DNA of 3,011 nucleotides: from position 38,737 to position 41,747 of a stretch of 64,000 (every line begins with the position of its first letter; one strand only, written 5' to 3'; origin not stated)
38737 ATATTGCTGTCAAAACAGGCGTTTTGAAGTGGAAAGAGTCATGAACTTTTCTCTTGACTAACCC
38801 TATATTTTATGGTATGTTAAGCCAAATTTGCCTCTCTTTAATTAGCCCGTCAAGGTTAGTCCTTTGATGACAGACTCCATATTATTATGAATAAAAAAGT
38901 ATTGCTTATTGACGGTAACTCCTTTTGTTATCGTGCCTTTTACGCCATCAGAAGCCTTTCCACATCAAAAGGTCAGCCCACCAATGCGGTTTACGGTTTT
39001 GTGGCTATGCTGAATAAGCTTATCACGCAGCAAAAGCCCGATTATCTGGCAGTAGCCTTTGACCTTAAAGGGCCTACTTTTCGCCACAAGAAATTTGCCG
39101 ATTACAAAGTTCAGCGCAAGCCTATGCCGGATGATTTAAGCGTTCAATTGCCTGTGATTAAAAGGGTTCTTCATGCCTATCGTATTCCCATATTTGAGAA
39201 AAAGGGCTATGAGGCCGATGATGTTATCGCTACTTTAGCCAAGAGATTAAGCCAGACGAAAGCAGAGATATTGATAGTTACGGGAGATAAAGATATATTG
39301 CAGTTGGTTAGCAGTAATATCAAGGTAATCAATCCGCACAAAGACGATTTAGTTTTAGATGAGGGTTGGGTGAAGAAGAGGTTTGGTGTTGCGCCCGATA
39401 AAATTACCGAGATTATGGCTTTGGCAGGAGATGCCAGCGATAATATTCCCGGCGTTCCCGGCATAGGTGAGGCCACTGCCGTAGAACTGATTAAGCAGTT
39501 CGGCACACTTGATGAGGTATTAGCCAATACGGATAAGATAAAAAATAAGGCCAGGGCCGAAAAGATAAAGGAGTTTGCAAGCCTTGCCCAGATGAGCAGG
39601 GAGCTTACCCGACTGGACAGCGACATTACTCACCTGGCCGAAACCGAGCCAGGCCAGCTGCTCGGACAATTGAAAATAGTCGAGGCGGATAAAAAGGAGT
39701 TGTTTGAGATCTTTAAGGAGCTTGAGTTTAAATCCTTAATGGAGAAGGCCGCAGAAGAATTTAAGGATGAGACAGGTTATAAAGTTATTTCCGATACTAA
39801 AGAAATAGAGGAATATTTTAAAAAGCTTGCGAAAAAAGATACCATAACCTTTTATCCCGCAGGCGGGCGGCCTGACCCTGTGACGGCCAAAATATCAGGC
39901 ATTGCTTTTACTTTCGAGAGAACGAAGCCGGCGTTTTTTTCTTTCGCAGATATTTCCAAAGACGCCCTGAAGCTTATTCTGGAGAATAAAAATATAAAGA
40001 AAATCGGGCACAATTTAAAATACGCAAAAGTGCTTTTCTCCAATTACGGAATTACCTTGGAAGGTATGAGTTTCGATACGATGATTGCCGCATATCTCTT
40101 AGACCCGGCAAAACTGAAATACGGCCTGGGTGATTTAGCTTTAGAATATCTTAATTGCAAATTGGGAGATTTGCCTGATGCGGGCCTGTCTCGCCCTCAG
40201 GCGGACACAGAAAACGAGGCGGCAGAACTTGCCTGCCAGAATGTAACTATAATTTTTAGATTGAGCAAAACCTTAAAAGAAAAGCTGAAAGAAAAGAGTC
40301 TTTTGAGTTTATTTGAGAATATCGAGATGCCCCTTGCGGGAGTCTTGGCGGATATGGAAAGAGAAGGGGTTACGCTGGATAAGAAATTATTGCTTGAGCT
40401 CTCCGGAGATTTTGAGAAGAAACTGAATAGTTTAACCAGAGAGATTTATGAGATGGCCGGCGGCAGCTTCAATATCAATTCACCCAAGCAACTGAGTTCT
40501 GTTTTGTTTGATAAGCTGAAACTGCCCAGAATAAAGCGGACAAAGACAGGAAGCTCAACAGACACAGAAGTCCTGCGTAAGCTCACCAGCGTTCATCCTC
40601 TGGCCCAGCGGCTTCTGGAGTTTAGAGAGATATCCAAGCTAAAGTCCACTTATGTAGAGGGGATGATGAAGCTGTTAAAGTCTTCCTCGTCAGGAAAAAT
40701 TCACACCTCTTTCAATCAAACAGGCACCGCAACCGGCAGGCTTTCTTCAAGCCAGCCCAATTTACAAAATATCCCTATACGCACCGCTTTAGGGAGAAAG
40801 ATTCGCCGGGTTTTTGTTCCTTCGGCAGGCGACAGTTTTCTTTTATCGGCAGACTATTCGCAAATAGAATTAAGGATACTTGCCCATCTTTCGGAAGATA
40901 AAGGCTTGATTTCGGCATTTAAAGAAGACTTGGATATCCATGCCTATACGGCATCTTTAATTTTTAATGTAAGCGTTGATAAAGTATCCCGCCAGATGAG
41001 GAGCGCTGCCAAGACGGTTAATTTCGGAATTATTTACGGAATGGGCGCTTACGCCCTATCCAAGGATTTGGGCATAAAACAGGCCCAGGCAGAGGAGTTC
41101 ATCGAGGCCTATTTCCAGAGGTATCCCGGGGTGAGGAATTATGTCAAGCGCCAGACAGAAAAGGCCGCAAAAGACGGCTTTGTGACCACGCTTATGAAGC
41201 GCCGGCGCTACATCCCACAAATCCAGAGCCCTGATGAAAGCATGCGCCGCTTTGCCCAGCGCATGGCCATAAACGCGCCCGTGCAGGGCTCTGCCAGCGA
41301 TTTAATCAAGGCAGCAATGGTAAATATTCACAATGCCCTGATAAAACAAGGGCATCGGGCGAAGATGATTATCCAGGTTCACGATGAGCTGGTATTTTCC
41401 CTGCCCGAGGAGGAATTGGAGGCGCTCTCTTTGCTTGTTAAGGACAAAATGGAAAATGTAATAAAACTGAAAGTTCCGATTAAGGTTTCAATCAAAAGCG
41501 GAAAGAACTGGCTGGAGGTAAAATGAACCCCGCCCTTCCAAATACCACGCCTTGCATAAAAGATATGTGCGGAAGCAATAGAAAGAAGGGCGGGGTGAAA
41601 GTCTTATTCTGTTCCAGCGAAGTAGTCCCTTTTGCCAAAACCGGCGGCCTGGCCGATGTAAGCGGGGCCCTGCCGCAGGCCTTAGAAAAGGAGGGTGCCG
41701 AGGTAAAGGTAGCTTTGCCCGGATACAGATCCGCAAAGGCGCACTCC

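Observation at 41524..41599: Short-form element forms an open frame from an ATGA overlap with polA straight into glgA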

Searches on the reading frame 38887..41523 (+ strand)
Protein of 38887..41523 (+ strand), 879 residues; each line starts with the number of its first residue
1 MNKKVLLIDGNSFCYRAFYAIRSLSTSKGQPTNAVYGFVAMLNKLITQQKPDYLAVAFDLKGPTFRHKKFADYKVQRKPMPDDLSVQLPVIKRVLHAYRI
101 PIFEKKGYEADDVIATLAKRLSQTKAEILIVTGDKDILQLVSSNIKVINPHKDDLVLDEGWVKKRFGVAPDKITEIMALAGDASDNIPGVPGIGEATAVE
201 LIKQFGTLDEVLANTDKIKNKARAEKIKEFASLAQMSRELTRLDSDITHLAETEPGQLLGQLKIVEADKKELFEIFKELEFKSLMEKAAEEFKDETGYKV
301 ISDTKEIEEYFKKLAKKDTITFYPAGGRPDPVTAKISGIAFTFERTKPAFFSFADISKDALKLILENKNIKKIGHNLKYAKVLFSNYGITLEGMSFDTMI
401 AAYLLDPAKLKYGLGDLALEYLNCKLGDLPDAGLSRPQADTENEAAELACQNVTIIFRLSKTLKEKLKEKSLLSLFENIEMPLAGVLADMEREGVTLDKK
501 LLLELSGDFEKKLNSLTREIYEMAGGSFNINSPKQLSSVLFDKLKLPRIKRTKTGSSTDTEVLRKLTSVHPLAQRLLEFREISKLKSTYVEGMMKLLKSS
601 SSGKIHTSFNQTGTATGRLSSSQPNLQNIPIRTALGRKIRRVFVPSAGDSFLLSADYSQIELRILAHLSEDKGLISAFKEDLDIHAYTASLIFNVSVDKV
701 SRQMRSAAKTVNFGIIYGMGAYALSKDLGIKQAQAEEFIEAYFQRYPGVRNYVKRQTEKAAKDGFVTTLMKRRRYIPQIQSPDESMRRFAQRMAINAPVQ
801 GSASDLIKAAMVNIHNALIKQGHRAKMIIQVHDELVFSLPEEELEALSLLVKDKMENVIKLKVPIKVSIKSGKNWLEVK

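Call 55: search_protein_families(library=ncbifam, proteins=[window:38887-41523:+], max_evalue=1e-10)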
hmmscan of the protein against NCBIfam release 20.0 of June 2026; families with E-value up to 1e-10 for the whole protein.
window:38887-41523:+ (879 aa): 14 families
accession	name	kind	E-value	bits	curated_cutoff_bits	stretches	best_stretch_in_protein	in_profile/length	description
NF004397.1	PRK05755.1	equivalog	0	1075.2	720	1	3-879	1-889/889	DNA polymerase I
TIGR00593.1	pola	equivalog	1.4e-298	993.2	600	1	6-879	2-890/890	DNA polymerase I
NF011539.0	PRK14975.1-3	equivalog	5.3e-95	319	640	1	267-876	15-626/628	bifunctional 3'-5' exonuclease/DNA polymerase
NF011540.0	PRK14975.1-4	equivalog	1.2e-73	248.5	601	1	351-876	53-574/576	bifunctional 3'-5' exonuclease/DNA polymerase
NF011547.0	PRK14976.1-4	equivalog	2.2e-73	247.1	305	1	3-288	2-288/291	5'-3' exonuclease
NF011541.0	PRK14975.2-1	equivalog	2.1e-67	227.9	871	1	360-879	83-637/645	bifunctional 3'-5' exonuclease/DNA polymerase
NF011545.0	PRK14976.1-2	equivalog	3.3e-61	207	434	1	2-281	6-285/287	5'-3' exonuclease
NF011546.0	PRK14976.1-3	equivalog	2e-59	201.3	347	1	1-288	1-290/297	5'-3' exonuclease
NF038380.1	phage_DpoZ_1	exception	3.1e-58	197.6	500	1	362-877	51-604/607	aminoadenine-incorporating DNA polymerase DpoZ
NF007017.0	PRK09482.1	equivalog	4.4e-51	173.9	261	1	2-248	2-244/257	flap endonuclease Xni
NF011542.0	PRK14975.2-2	equivalog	7.6e-42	143.4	1061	1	579-875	479-787/802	bifunctional 3'-5' exonuclease/DNA polymerase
NF011543.0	PRK14975.2-3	equivalog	4.5e-30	104.4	1139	1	572-875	511-835/853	bifunctional 3'-5' exonuclease/DNA polymerase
NF038381.1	phage_DpoZ_2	exception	4.9e-19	68.1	350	1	483-847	318-725/754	aminoadenine-incorporating DNA polymerase DpoZ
NF011538.0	PRK14975.1-1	equivalog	2.9e-17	62.3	389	1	557-858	243-531/557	bifunctional 3'-5' exonuclease/DNA polymerase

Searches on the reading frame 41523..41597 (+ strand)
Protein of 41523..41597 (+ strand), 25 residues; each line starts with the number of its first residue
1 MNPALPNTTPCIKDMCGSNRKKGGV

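Call 73: search_protein_families(library=pfam, proteins=[window:41523-41597:+], max_evalue=0.01)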
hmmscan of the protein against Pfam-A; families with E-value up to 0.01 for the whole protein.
window:41523-41597:+ (25 aa): 0 families
